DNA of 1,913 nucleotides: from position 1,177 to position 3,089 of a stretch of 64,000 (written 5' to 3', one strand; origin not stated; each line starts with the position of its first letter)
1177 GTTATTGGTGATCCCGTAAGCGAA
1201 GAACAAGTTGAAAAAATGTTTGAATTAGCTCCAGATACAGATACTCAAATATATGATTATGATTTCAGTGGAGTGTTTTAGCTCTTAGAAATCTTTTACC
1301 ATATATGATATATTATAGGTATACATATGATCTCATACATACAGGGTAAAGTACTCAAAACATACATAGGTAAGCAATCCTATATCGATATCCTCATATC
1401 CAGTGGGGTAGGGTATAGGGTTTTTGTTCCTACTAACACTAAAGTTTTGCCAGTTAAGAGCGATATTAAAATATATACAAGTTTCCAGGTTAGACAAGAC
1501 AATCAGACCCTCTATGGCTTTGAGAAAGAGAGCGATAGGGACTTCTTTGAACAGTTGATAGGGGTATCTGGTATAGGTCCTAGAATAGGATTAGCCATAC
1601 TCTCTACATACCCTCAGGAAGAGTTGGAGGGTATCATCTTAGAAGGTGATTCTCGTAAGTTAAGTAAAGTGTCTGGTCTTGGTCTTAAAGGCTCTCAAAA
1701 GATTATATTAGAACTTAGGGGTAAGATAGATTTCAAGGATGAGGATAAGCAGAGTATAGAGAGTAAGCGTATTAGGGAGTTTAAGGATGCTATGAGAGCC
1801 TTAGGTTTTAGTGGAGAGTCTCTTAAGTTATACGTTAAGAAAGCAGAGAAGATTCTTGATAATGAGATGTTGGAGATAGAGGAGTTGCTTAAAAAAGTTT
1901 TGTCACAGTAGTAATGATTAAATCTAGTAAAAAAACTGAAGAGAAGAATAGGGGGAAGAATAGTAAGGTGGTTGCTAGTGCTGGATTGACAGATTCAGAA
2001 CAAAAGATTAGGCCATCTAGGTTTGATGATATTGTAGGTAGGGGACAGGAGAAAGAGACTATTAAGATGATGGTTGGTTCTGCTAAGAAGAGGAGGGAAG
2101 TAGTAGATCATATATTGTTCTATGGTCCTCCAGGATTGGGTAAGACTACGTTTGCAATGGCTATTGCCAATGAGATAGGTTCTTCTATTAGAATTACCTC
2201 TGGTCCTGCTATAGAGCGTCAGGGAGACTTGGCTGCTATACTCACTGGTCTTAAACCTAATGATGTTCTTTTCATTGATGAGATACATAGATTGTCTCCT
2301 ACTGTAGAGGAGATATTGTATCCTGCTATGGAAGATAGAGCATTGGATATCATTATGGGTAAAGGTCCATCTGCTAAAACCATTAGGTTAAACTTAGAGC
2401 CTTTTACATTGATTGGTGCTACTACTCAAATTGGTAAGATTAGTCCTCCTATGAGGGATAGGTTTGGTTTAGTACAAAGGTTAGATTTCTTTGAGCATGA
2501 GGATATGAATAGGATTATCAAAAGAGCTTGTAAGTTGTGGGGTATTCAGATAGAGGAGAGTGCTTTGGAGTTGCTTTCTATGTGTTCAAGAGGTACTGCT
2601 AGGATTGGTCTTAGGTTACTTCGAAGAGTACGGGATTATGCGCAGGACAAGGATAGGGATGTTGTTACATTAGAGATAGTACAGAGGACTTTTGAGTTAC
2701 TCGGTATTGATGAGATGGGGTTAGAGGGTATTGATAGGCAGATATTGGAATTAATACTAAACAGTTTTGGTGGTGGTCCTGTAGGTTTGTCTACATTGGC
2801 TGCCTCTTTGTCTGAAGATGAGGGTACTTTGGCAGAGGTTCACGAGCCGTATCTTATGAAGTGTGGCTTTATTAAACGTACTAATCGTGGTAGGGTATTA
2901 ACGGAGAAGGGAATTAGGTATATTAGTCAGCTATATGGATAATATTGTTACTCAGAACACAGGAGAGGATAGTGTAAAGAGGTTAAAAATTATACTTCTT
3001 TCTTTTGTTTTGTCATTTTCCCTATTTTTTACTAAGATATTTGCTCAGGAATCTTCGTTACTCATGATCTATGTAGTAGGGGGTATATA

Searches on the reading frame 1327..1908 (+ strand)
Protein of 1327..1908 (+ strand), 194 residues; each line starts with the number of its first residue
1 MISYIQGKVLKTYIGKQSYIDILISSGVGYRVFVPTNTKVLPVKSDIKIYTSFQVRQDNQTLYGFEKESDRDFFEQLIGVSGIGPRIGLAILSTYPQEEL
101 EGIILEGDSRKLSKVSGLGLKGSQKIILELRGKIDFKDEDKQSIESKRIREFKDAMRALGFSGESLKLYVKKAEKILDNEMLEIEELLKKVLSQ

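Call 6: search_protein_families(library=pfam, proteins=[window:1327-1908:+], max_evalue=1)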
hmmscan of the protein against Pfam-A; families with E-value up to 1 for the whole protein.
window:1327-1908:+ (194 aa): 3 families
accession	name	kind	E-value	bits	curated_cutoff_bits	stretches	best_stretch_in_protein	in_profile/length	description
PF01330.27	RuvA_N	-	2.5e-14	53.5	23.6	1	1-64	1-61/61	RuvA N terminal domain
PF14520.12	HHH_5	-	1e-11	45.5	27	1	74-131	1-56/57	Helix-hairpin-helix domain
PF11491.13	DUF3213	-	0.09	13.4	27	1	168-191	33-56/85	Protein of unknown function (DUF3213)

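Call 22: find_related_loci(query=window:1327-1908:+, collection=genome_contigs, flank=4000)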
Query window:1327-1908:+ (194 aa) in genome_contigs; peptide patterns used: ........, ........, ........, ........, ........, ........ (x = any residue, [..] = any of these).
142 stretches matched a pattern; 10 encode a relative of the query (tblastn E <= 1e-3); 10 distinct loci.
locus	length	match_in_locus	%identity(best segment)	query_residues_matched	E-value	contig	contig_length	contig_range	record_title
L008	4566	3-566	96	7-194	4e-115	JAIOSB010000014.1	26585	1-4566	MAG: bacterium isolate SMBSF33 bin_103_k127_136395, whole genome shotgun sequence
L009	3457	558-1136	78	1-193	4e-98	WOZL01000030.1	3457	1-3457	MAG: Candidatus Dojkabacteria bacterium isolate WOFB23 NODE_13288_length_3457_cov_5.255732, whole genome shotgun sequenc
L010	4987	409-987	75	1-193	8e-93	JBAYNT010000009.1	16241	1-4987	MAG: Candidatus Dojkabacteria bacterium isolate SO_2016_LW1_71 scaffold03643_LW64-88_2016, whole genome shotgun sequence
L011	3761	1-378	77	68-193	1e-59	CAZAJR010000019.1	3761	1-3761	MAG TPA_asm: uncultured Candidatus Saccharibacteria bacterium isolate SRP067234_co1_14 genome assembly, contig: k99_1647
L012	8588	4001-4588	42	1-192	4e-42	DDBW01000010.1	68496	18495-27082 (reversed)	MAG TPA_asm: Candidatus Dojkabacteria bacterium UBA2022 UBA2022_contig_4245, whole genome shotgun sequence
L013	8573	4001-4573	35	1-192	4e-28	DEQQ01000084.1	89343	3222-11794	MAG TPA_asm: Saprospiraceae bacterium UBA3362 UBA3362_contig_1094, whole genome shotgun sequence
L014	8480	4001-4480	35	1-162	1e-25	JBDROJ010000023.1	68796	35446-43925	MAG: bacterium isolate MEGAHIT-group-1.947 k141_1310965, whole genome shotgun sequence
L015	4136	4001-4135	100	1-45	4e-24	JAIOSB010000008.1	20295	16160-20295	MAG: bacterium isolate SMBSF33 bin_103_k127_203483, whole genome shotgun sequence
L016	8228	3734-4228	31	1-162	1e-23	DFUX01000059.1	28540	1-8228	MAG TPA_asm: Cloacimonetes bacterium UBA4175 UBA4175_contig_19, whole genome shotgun sequence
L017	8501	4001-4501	31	22-192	2e-15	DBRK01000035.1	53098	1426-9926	MAG TPA_asm: Patescibacteria group bacterium UBA1370 UBA1370_contig_10543, whole genome shotgun sequence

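Call 93: search_protein_families(library=pfam, proteins=[L009:48-518:+], max_evalue=1)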
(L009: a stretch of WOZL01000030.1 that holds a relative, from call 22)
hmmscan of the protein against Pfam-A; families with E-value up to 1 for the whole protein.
L009:48-518:+ (157 aa): 1 family
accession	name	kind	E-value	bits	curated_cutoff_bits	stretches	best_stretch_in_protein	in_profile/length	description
PF18151.6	DUF5601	-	0.15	12.6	23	1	113-149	23-60/65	Domain of unknown function (DUF5601)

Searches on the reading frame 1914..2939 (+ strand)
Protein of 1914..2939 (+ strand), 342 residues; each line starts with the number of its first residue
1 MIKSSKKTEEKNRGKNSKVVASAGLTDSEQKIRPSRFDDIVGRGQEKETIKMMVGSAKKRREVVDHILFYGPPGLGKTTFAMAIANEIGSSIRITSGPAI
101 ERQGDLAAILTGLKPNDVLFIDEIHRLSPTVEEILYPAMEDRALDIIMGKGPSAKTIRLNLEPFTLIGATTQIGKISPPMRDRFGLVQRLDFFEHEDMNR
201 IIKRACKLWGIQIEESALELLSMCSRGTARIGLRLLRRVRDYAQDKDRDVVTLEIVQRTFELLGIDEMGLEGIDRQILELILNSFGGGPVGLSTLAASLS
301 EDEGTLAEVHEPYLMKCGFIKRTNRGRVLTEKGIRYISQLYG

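Call 6: search_protein_families(library=pfam, proteins=[window:1914-2939:+], max_evalue=1)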
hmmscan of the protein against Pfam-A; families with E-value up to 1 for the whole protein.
window:1914-2939:+ (342 aa): 36 families (the best 25 are shown)
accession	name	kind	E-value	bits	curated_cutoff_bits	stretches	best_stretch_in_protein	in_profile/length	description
PF05496.18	RuvB_N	-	7.4e-71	237.5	27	1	32-190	1-159/159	Holliday junction DNA helicase RuvB P-loop domain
PF05491.19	RuvB_C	-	4.6e-24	84.6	24.7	1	267-337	1-71/72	RuvB C-terminal winged helix domain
PF00004.35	AAA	-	3.2e-20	73.3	21.2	1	67-188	1-127/131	ATPase family associated with various cellular activities (AAA)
PF17864.7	AAA_lid_4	-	1e-18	67.3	27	1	194-266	2-74/74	RuvB AAA lid domain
PF07728.20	AAA_5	-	5.2e-10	39.9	22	1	66-184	1-139/139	AAA domain (dynein-related subfamily)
PF06068.19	TIP49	-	1.2e-06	28.4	23.8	1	29-95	15-81/347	TIP49 P-loop domain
PF00910.28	RNA_helicase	-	2e-05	25.5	21.5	1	67-130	1-64/105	RNA helicase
PF13191.12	AAA_16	-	3.1e-05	25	32.6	1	41-101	3-62/167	AAA ATPase domain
PF01078.27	Mg_chelatase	-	0.0001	22.2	20.3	1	65-85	23-43/207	Magnesium chelatase, subunit ChlI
PF07726.17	AAA_3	-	0.00031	21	27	1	66-145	1-92/131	ATPase family associated with various cellular activities (AAA)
PF13401.12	AAA_22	-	0.00045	21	27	0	66-88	7-29/130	AAA domain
PF07724.20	AAA_2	-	0.00054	20.5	27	1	114-144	74-104/166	AAA domain (Cdc48 subfamily)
PF00158.32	Sigma54_activat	-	0.001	19.2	20.2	0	117-151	95-129/168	Sigma-54 interaction domain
PF17856.7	TIP49_C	-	0.0012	19.4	24.5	1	201-262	1-63/66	TIP49 AAA-lid domain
PF01695.23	IstB_IS21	-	0.0018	18.3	24.1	1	65-124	93-162/238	IstB-like ATP binding protein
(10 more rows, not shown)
